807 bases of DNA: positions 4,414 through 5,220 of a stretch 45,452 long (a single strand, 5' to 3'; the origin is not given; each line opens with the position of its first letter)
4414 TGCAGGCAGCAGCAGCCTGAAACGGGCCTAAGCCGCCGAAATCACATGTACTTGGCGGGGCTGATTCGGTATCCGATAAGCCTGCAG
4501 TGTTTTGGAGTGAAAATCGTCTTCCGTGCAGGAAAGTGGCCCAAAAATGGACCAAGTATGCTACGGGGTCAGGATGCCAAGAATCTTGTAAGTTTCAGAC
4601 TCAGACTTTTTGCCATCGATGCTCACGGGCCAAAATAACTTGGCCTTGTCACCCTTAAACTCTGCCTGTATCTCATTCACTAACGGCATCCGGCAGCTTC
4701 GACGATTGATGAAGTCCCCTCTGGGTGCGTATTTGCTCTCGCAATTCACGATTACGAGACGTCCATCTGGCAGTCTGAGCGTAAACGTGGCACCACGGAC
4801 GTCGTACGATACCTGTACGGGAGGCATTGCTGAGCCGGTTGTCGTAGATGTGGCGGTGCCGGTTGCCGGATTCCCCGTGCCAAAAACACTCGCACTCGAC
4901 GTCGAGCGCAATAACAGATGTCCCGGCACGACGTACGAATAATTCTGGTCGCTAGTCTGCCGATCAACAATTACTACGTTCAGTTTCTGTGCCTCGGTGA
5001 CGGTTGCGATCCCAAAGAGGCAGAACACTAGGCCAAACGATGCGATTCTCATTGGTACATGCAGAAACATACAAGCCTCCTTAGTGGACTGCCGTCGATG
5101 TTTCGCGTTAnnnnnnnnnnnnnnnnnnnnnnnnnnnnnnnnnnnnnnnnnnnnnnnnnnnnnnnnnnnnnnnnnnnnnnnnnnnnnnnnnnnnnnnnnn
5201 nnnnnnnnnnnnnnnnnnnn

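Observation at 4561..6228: Unrecognisable three-gene exported/membrane operon as cargo of the tRNA-Arg element, with a duplicated signal-peptide cassette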

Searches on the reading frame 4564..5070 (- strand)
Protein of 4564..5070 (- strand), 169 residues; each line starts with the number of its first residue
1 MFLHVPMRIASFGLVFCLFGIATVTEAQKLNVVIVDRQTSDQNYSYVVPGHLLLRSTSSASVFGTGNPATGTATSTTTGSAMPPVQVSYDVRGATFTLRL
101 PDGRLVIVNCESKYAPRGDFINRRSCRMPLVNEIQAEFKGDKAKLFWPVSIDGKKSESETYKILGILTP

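Call 6: search_protein_families(library=pfam, proteins=[window:4564-5070:-], max_evalue=1)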
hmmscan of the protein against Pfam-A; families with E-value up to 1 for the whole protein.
seq(169 aa): 2 families
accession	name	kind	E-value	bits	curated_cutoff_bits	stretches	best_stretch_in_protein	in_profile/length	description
PF13082.11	DUF3931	-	0.13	12.7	25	0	149-162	11-24/66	Protein of unknown function (DUF3931)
PF19898.4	DUF6371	-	0.26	11.5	27.7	1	3-50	72-119/150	Domain of unknown function (DUF6371)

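Call 7: search_protein_families(library=padloc, proteins=[window:4564-5070:-], max_evalue=1)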
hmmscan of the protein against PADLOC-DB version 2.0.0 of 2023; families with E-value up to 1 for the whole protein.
seq(169 aa): 0 families

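Call 9: find_homologous_proteins(query=window:4564-5070:-, max_evalue=0.01)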
Query seq(169 aa) (169 aa): 827 proteins with E <= 0.01 among 890 candidates; the best 120 are listed.
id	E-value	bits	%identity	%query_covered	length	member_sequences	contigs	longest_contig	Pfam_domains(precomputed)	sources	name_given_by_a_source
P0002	4.9e-107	373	100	100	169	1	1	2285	-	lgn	-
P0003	4.8e-67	243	67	98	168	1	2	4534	-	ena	-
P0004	5.7e-63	229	68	93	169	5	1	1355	-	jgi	jgi:hypothetical protein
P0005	6.6e-63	229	69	91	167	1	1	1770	-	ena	-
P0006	1.8e-62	228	69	92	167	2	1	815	-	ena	-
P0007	7.0e-62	226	71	86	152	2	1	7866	-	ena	-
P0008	1.2e-61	225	69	92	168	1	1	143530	-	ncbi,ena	-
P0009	8.4e-61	222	66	95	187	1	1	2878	-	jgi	jgi:hypothetical protein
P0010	1.1e-60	222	64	95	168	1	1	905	-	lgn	-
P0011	2.3e-60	221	65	94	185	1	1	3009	-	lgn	-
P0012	6.5e-60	220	66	98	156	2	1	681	-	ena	-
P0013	9.1e-60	219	64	95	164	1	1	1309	-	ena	-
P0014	2.1e-59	218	64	96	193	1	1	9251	-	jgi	jgi:hypothetical protein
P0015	2.3e-59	218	66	96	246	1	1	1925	-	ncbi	-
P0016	2.8e-59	217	62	90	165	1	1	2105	-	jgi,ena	-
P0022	1.8e-56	208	68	83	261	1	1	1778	-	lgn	-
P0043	1.7e-50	189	65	83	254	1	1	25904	-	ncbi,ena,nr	ncbi:MAG TPA: hypothetical protein VFO31_00070 [Vicinamibacterales bacterium]|nr:hypothetical protei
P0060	3.4e-49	185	58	91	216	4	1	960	-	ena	-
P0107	1.7e-46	176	54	95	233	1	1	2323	-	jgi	jgi:hypothetical protein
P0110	3.3e-46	175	60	83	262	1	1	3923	-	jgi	jgi:hypothetical protein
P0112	3.4e-46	175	58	85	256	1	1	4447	-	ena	-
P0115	3.7e-46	175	56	92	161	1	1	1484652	-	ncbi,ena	-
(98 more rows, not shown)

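Call 11: find_encoding_contigs(protein=P0008, flank=8000, max_places=2)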
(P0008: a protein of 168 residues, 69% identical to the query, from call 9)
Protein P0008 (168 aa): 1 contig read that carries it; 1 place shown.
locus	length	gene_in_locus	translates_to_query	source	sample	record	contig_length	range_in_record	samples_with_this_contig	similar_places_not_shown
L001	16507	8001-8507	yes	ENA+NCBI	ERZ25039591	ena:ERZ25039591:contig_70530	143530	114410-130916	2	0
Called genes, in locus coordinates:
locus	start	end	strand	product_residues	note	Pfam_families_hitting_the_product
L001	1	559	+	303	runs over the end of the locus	PF13091:PLDc_2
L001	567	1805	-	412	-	PF01103:Omp85 (weak)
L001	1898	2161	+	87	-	-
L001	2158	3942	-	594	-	PF00004:AAA, PF17862:AAA_lid_3, PF01434:Peptidase_M41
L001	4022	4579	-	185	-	PF00255:GSHPx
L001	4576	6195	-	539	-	PF01425:Amidase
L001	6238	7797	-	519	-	PF13185:GAF_2 (weak), PF07238:PilZ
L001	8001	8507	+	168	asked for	-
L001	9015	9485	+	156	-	-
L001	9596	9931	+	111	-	PF13463:HTH_27, PF03551:PadR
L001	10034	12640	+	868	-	PF12704:MacB_PCD, PF02687:FtsX, PF12704:MacB_PCD, PF02687:FtsX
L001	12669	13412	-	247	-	PF13432:TPR_16 (faint), PF14559:TPR_19 (faint), PF00515:TPR_1 (faint), PF07719:TPR_2 (faint), PF13181:TPR_8 (faint), PF13374:TPR_10 (faint)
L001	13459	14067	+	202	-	-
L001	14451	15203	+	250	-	PF01343:Peptidase_S49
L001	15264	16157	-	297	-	-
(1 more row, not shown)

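Call 12: find_encoding_contigs(protein=P0115, flank=8000, max_places=2)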
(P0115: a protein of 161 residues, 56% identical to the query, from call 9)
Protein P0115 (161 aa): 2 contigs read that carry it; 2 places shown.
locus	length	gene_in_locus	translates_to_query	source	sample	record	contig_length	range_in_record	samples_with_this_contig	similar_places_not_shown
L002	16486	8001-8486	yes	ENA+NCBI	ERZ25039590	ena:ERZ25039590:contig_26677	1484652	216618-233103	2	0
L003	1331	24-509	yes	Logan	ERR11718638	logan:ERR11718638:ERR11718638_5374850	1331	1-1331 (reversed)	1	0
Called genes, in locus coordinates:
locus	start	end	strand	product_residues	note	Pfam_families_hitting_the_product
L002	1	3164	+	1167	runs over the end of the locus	PF14331:IcmF-related_N, PF06761:IcmF-related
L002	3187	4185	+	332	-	PF00069:Pkinase, PF07714:PK_Tyr_Ser-Thr, PF03109:ABC1 (weak)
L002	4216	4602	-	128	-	-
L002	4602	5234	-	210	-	PF02525:Flavodoxin_2, PF03358:FMN_red (weak)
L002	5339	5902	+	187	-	PF00440:TetR_N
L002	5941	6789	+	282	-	PF01557:FAA_hydrolase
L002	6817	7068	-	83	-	PF12441:CopG_antitoxin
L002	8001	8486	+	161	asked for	-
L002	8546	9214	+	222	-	-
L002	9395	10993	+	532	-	PF00665:rve (weak), PF22483:Mu-transpos_C_2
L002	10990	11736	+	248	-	PF01695:IstB_IS21, PF00308:Bac_DnaA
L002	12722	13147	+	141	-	-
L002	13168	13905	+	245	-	PF04012:PspA_IM30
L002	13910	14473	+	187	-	-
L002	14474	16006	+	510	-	-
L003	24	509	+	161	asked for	-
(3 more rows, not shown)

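Call 23: find_related_loci(query=A1, collection=genome_contigs, flank=8000)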
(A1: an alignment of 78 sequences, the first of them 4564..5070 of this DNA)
Query A1 (169 aa) in genome_contigs; peptide patterns used: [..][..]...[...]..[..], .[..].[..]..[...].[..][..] (x = any residue, [..] = any of these).
133 stretches matched a pattern; 109 encode a relative of the query (tblastn E <= 1e-3); the best 80 are kept; 80 distinct loci.
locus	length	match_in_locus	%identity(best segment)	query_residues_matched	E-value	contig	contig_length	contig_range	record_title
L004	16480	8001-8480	56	7-167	1e-55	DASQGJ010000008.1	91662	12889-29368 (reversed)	MAG TPA_asm: Candidatus Dormiibacterota bacterium isolate SMAG_U11803 k141_262998, whole genome shotgun sequence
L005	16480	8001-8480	55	7-167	8e-55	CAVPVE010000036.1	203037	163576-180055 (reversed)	MAG: uncultured Acidobacteriaceae bacterium isolate MFD00008.bin.2.87 genome assembly, contig: contig_76526, whole genom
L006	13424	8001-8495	55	7-167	5e-54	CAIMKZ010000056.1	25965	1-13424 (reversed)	MAG: uncultured Acidobacteriaceae bacterium isolate MJ-time_bin-1738 genome assembly, contig: bin-1738:056/106, whole ge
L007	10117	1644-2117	54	7-167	3e-54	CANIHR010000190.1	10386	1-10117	MAG: Bryobacterales bacterium isolate RE-9nov16-157 genome assembly, contig: RE-9nov16-C16249, whole genome shotgun sequ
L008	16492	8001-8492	54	7-168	1e-53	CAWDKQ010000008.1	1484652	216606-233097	MAG: Bryobacterales bacterium isolate MFD09286.bin.1.160 genome assembly, contig: contig_26677, whole genome shotgun seq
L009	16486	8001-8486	52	6-167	2e-53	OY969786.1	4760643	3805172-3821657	MAG: uncultured Acidobacteriaceae bacterium isolate MFD09671.bin.c.1 genome assembly, chromosome: 1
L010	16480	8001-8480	57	7-167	7e-53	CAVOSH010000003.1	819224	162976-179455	MAG: uncultured Acidobacteriaceae bacterium isolate MFD00008.bin.2.2 genome assembly, contig: contig_40486, whole genome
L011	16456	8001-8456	56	14-167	2e-52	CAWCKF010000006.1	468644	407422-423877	MAG: uncultured Acidobacteriaceae bacterium isolate MFD01231.bin.2.65 genome assembly, contig: contig_33440, whole genom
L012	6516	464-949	51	8-168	2e-52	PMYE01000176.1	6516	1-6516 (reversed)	MAG: Acidobacteriaceae bacterium isolate fen_179 73.20110800_E2D.40_contig_22508, whole genome shotgun sequence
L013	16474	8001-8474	56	12-167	4e-52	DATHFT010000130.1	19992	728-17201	MAG TPA_asm: Candidatus Saccharimonadales bacterium isolate SMAG_U12454 k141_164049, whole genome shotgun sequence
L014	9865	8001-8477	54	9-169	5e-52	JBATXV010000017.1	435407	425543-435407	MAG: Candidatus Sulfotelmatobacter sp. isolate MFD05670_ilm_asm_bin21 k127_137540, whole genome shotgun sequence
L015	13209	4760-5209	55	18-167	4e-52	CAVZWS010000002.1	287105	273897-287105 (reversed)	MAG: Bryobacterales bacterium isolate MFD01872.bin.2.168 genome assembly, contig: contig_124471, whole genome shotgun se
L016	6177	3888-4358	54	13-167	1e-51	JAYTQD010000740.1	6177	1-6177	MAG: Acidobacteriaceae bacterium isolate GFS_4547 GFS_4547_739, whole genome shotgun sequence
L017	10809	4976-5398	57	27-167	1e-51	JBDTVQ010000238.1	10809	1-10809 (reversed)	MAG: Acidobacteriota bacterium isolate cluster3_bin.71 NODE_27351_length_10809_cov_7.047424, whole genome shotgun sequen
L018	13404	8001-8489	53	5-167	4e-51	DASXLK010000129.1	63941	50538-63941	MAG TPA_asm: Candidatus Angelobacter sp. isolate SMAG_U5300 k141_578422, whole genome shotgun sequence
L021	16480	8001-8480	53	7-167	2e-49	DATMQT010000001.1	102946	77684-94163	MAG TPA_asm: Candidatus Dormiibacterota bacterium isolate SMAG_U12936 k141_1415096, whole genome shotgun sequence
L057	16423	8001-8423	51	27-167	2e-44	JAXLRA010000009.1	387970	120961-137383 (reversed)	MAG: Vicinamibacterales bacterium isolate STL-ACI17 C1.313.fa-9, whole genome shotgun sequence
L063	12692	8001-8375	50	27-167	1e-41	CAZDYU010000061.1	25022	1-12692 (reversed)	MAG TPA_asm: uncultured Terracidiphilus sp. isolate binchicken_co3_239 genome assembly, contig: NODE_6203_length_25022_c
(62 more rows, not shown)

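Call 24: search_solved_structures(query=A1, max_evalue=10)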
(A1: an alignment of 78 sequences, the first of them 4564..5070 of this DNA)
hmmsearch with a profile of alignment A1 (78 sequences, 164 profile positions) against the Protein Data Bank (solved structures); distinct sequences matched with E-value up to 10: 5.
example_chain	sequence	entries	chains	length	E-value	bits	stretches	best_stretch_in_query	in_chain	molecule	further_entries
3fv3_A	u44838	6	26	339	0.4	13.5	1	61-98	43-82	Sapp1p-secreted aspartic protease 1 | Secreted aspartic protease | Candidapepsin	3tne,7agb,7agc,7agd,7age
1ao0_A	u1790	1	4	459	0.52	13.1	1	73-123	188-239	GLUTAMINE PHOSPHORIBOSYLPYROPHOSPHATE AMIDOTRANSFERASE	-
1gph_1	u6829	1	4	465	0.53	13.1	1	73-123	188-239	GLUTAMINE PHOSPHORIBOSYL-PYROPHOSPHATE AMIDOTRANSFERASE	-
3dit_A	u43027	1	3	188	0.72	12.6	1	37-108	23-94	Protein mothers against dpp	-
3gmj_D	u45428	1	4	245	0.97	12.2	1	37-109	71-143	Protein mothers against dpp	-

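Call 25: search_protein_families(library=ncbifam, proteins=[window:4564-5070:-], max_evalue=1)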
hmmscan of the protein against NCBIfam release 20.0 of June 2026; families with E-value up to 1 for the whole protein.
window:4564-5070:- (169 aa): 0 families

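Call 27: predict_structure(alignment_id=A1)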
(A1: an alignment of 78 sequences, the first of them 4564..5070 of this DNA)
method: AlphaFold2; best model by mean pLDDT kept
length: 169 residues; sequences in the alignment: 78
mean_pLDDT: 82.3   pTM: 0.62
mean pLDDT of the five models: 82.3, 80.6, 78.4, 77.8, 74.9
residues with pLDDT >= 90: 71; 70-90: 61; 50-70: 33; < 50: 4
segments of 3 or more residues with pLDDT < 50: 1-3
pLDDT, mean of each block of 10 residues (from residue 1): 52 60 77 96 84 77 66 69 86 93 96 76 85 97 97 95 94
secondary structure, 60 per line:
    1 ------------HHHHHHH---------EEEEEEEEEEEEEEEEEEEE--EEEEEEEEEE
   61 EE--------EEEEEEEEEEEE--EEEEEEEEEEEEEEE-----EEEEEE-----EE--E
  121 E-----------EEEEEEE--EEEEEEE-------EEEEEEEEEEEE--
elements in order: H13-19 E29-48 E51-62 E71-82 E85-99 E105-110 E133-139 E142-148 E156-167

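Call 31: fold_search(model_id=the predicted structure, library=pdb)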
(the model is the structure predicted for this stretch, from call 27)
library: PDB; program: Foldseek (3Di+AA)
matches with E <= 10: 342; with E <= 0.001: 0
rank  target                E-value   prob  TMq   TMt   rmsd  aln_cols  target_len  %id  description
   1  7cbl_A                2.1e-02  0.23  0.14  0.12  17.3       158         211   11  Cryo-EM structure of the flagellar LP ring from Salmonella (released 2021-04-28)
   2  7cgo_AA               2.1e-02  0.23  0.14  0.12  17.3       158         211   11  Cryo-EM structure of the flagellar motor-hook complex from Salmonella (released 2021-04-28)
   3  6rb9_A                6.8e-02  0.10  0.11  0.08  20.6       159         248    9  The pore structure of Clostridium perfringens epsilon toxin (released 2019-06-19)
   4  7nvg_W3               7.5e-02  0.20  0.14  0.13  15.2       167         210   10  Salmonella flagellar basal body refined in C1 map (released 2021-05-05)
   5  4gt0_B                9.7e-02  0.20  0.16  0.09  27.1       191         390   11  Structure of dengue virus serotype 1 sE containing stem to residue 421 (released 2012-12-19)
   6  4gsx_B                2.0e-01  0.12  0.15  0.08  26.4       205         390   10  High resolution structure of dengue virus serotype 1 sE containing stem (released 2012-12-19)
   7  5ec5_C                2.0e-01  0.08  0.12  0.08  21.8       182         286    9  Crystal structure of lysenin pore (released 2016-05-18)
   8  9fm6_A                2.0e-01  0.08  0.13  0.07  21.2       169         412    8  Aerolysin Wildtype in styrene-maleic acid lipid particles (released 2025-02-12)
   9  5gaq_A                2.7e-01  0.12  0.14  0.09  16.4       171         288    9  Cryo-EM structure of the Lysenin Pore (released 2016-04-06)
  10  5hd2                  2.7e-01  0.07  0.11  0.07  36.5       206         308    9  The crystal structure of SeMet-Cry51Aa2-L11M (released 2016-07-20)
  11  9fml_A                2.8e-01  0.06  0.14  0.07  21.0       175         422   10  Aerolysin heptamer in membrane inserted form reconstituted in amphipoles. (released 2025-02-12)
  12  5xfm_B                3.8e-01  0.47  0.20  0.06  15.0       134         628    6  Crystal structure of beta-arabinopyranosidase (released 2018-02-28)
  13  8ekm_A                3.8e-01  0.07  0.13  0.09  17.0       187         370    6  Clostridioides difficile binary toxin translocase CDTb double mutant - D623A D734A (released 2023-09-27)
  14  3zjx_B                3.8e-01  0.04  0.10  0.07  31.7       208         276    7  Clostridium perfringens epsilon toxin mutant H149A bound to octyl glucoside (released 2013-03-27)
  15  4rhz_A                4.2e-01  0.08  0.15  0.11  32.9       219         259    9  Crystal structure of Cry23Aa1 and Cry37Aa1 binary protein complex (released 2015-10-28)
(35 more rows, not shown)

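Call 55: search_protein_families(library=phrogs, proteins=[window:4564-5070:-], max_evalue=0.1)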
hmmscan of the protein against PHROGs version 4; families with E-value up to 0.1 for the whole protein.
window:4564-5070:- (169 aa): 0 families

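Call 58: fold_search(model_id=the predicted structure, library=viral)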
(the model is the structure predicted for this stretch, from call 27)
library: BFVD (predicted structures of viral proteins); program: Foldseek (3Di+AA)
matches with E <= 10: 369; with E <= 0.001: 0
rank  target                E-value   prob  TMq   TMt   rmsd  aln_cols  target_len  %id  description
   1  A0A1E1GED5            3.6e-02  0.44  0.17  0.20  14.0       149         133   10  (no name in the UniProt tables at hand)
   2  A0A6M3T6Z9            6.0e-02  0.66  0.19  0.21  14.2       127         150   12  (no name in the UniProt tables at hand)
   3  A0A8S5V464            8.1e-02  0.11  0.12  0.09  21.1       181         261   11  Uncharacterized protein [Siphoviridae sp. ctNHg2]
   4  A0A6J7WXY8            8.5e-02  0.13  0.13  0.12  24.9       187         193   10  Uncharacterized protein [uncultured Caudovirales phage]
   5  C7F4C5                1.1e-01  0.13  0.15  0.04  17.4       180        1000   11  (no name in the UniProt tables at hand)
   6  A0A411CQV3            1.5e-01  0.75  0.20  0.27  22.9       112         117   15  Uncharacterized protein [Arthrobacter phage Sonali]
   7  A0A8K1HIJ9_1          1.8e-01  0.25  0.15  0.03  24.0       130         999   10  Putative nonstructural polyprotein [Sichuan mosquito picorna-like virus]
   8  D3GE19                1.9e-01  0.09  0.14  0.12  25.2       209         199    9  Spike glycoprotein (Fragment) [Human coronavirus NL63]
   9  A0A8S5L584            2.1e-01  0.15  0.14  0.08  28.0       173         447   12  Maturation protein (Fragment) [ssRNA phage SRR5467091_14]
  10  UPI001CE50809         2.3e-01  0.12  0.16  0.08  30.1       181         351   14  (no name look-up for this kind of identifier)
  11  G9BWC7                2.7e-01  0.11  0.14  0.10  28.5       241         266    5  (no name in the UniProt tables at hand)
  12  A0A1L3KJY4            3.3e-01  0.08  0.13  0.07  24.9       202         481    8  (no name in the UniProt tables at hand)
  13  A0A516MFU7            3.3e-01  0.06  0.12  0.11  23.0       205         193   13  (no name in the UniProt tables at hand)
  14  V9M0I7                3.5e-01  0.72  0.28  0.45  14.8       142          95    7  Uncharacterized protein [Vibrio phage VP4B]
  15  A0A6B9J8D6            3.5e-01  0.15  0.13  0.18  17.7       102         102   15  (no name in the UniProt tables at hand)
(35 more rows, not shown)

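Call 72: search_protein_families(library=pfam, proteins=[P0043, P0015, P0022, P0110, P0112, L057:7944-8924:+, L063:6648-8384:+, L021:8001-8807:+, P0107, P0060], max_evalue=0.01)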
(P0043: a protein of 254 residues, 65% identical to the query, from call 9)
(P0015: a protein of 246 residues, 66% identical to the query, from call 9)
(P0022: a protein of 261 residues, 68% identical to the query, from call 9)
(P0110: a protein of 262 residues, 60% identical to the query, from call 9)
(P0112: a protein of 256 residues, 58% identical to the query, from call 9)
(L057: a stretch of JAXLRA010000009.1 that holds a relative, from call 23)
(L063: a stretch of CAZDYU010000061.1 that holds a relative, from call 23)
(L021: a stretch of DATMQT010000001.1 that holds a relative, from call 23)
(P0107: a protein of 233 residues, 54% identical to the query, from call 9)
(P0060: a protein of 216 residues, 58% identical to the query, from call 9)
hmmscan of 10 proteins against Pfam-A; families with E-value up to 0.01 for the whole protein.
P0043 (254 aa): 0 families

P0015 (246 aa): 0 families

P0022 (261 aa): 0 families

P0110 (262 aa): 0 families

P0112 (256 aa): 0 families

L057:7944-8924:+ (326 aa): 0 families

L063:6648-8384:+ (578 aa): 2 families
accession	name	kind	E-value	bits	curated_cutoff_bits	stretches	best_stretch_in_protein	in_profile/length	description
PF08238.18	Sel1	-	9.9e-97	314.4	30.7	9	221-255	1-35/36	Sel1 repeat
PF23310.1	TPR_27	-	0.00079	19.5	27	0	141-163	53-75/110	Plant tetratrico peptide repeats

L021:8001-8807:+ (268 aa): 0 families

P0107 (233 aa): 0 families

P0060 (216 aa): 0 families
